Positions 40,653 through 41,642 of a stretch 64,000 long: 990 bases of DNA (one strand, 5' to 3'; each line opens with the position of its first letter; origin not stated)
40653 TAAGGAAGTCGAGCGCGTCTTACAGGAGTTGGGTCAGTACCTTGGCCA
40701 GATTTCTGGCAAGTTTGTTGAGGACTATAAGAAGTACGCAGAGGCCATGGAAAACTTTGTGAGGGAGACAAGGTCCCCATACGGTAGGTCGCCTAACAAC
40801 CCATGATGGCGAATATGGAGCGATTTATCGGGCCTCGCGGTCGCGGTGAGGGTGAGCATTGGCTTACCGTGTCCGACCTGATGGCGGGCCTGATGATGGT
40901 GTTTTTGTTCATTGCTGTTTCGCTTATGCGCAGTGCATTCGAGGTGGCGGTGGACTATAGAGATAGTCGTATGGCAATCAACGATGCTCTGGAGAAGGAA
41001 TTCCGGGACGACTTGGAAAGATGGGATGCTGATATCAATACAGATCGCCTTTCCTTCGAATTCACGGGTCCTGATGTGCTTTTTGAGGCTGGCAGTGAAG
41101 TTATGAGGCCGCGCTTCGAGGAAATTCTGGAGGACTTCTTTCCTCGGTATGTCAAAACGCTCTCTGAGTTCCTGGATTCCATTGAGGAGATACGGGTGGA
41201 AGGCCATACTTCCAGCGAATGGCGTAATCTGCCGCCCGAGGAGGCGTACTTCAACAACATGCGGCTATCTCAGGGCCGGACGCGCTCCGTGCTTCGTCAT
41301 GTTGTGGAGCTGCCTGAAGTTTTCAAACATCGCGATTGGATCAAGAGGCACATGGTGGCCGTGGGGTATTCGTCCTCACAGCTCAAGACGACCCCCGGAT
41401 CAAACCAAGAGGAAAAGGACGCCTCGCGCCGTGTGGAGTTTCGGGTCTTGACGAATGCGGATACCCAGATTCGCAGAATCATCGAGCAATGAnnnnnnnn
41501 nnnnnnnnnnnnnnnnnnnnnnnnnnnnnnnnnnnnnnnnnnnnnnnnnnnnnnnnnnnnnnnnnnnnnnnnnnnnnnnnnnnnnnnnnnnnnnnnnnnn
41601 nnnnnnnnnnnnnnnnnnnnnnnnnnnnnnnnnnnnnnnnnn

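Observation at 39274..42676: Three-gene MotA-like / MotB-like / HNH cluster: type II Zorya-like system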

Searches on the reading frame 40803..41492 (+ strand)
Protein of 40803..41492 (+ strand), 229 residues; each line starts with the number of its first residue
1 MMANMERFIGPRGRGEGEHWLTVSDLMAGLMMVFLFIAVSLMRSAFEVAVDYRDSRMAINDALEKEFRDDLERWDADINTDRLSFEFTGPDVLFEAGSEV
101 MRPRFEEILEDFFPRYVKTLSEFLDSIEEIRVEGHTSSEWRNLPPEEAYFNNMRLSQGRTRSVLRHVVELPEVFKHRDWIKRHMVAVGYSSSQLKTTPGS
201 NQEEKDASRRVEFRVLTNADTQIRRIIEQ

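Call 3: search_protein_families(library=padloc, proteins=[window:40803-41492:+], max_evalue=0.01)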
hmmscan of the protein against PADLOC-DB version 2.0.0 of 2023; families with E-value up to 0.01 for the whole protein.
window:40803-41492:+ (229 aa): 7 families
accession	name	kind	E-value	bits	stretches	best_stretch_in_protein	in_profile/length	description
PDLC00641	ZorB2|ZorB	-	1.3e-85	284.9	1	16-229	13-236/238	MotB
PDLC00609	ZorB1|ZorB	-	2e-42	143.3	1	15-226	14-225/232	MotB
PDLC00611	ZorB1|ZorB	-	1.3e-13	49.2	1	10-215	9-213/240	MotB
PDLC00608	ZorB1|ZorB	-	7.2e-12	43.1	1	16-216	14-226/243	MotB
PDLC00610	ZorB1|ZorB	-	7.8e-11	40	1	16-221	13-240/254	MotB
PDLC00612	ZorB1|ZorB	-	3.4e-08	31.4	1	54-224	97-275/293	MotB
PDLC00651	ZorB3|ZorB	-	3.9e-08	31.1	1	19-218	15-205/215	MotB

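Call 4: search_protein_families(library=pfam, proteins=[window:40803-41492:+], max_evalue=0.1)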
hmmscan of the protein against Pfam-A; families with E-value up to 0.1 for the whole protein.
window:40803-41492:+ (229 aa): 1 family
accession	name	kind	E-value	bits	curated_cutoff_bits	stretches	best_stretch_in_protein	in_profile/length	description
PF00691.25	OmpA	-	6.2e-05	23.7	27.2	1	93-203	1-93/98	OmpA family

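Call 16: search_solved_structures(query=window:40803-41492:+, max_evalue=0.01, show_alignments=2)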
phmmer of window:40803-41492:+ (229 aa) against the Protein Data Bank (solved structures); distinct sequences matched with E-value up to 0.01: 1.
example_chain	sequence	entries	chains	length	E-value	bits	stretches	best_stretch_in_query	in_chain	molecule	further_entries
8vvi_A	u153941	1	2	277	4.3e-48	167.2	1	17-228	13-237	Motility protein B-like N-terminal domain-containing protein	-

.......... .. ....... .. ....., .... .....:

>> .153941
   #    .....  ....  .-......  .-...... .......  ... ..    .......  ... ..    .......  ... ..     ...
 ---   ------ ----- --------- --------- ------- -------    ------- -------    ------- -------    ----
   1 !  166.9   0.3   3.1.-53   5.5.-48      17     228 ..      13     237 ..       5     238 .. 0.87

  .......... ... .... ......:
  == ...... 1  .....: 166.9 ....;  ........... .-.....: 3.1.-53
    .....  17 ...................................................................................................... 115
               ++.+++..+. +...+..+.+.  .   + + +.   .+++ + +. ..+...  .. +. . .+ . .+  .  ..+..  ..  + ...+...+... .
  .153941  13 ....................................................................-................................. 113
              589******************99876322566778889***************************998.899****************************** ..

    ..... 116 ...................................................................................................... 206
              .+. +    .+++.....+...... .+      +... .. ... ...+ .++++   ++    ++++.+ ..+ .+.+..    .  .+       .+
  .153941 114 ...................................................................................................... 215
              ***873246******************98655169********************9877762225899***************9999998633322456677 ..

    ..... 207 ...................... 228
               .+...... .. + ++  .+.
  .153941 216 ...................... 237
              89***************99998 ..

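Call 22: search_protein_families(library=ncbifam, proteins=[window:40803-41492:+], max_evalue=0.1)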
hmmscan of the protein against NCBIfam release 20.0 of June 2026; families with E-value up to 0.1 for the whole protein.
window:40803-41492:+ (229 aa): 11 families
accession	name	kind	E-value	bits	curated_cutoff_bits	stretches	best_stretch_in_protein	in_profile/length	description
NF041787.1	anti-phage_ZorB2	equivalog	1.5e-67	227.8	400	1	27-228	1-209/210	type II Zorya anti-phage system protein ZorB2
NF006547.1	PRK09040.1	equivalog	2.1e-06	27.3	194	1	19-217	13-202/213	hypothetical protein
NF005195.1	PRK06667.1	equivalog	2.2e-06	27.7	300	1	117-220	142-240/241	flagellar motor protein MotB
NF006508.0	PRK08944.1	subfamily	2.3e-06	27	259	1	93-222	182-294/304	MotB family protein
NF053611.1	YiaD_Gzip_OmpA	equivalog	1.6e-05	24.7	175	1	61-214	72-205/206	YiaD family glycine zipper/OmpA-like lipoprotein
NF005382.1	PRK06925.1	equivalog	2.1e-05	24.9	264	1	92-213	117-221/225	flagellar motor protein MotS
NF006542.0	PRK09039.1-1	equivalog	2.3e-05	23.5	388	1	78-214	498-623/627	peptidoglycan -binding protein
NF041788.1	anti-phage_ZorB1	equivalog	0.00014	21.4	400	1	12-44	13-46/243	type I Zorya anti-phage system protein ZorB1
NF005236.0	PRK06742.1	equivalog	0.00069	19.1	312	1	117-211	134-219/225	flagellar motor protein MotS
TIGR03350.1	type_VI_ompA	equivalog_domain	0.00094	19.1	139.8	1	60-212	3-134/137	type VI secretion system protein TssL, long form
NF053607.1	CHU_0125_OmpA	equivalog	0.044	12.3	620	1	147-216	577-637/639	CHU_0125 family OmpA-like outer membrane integrity protein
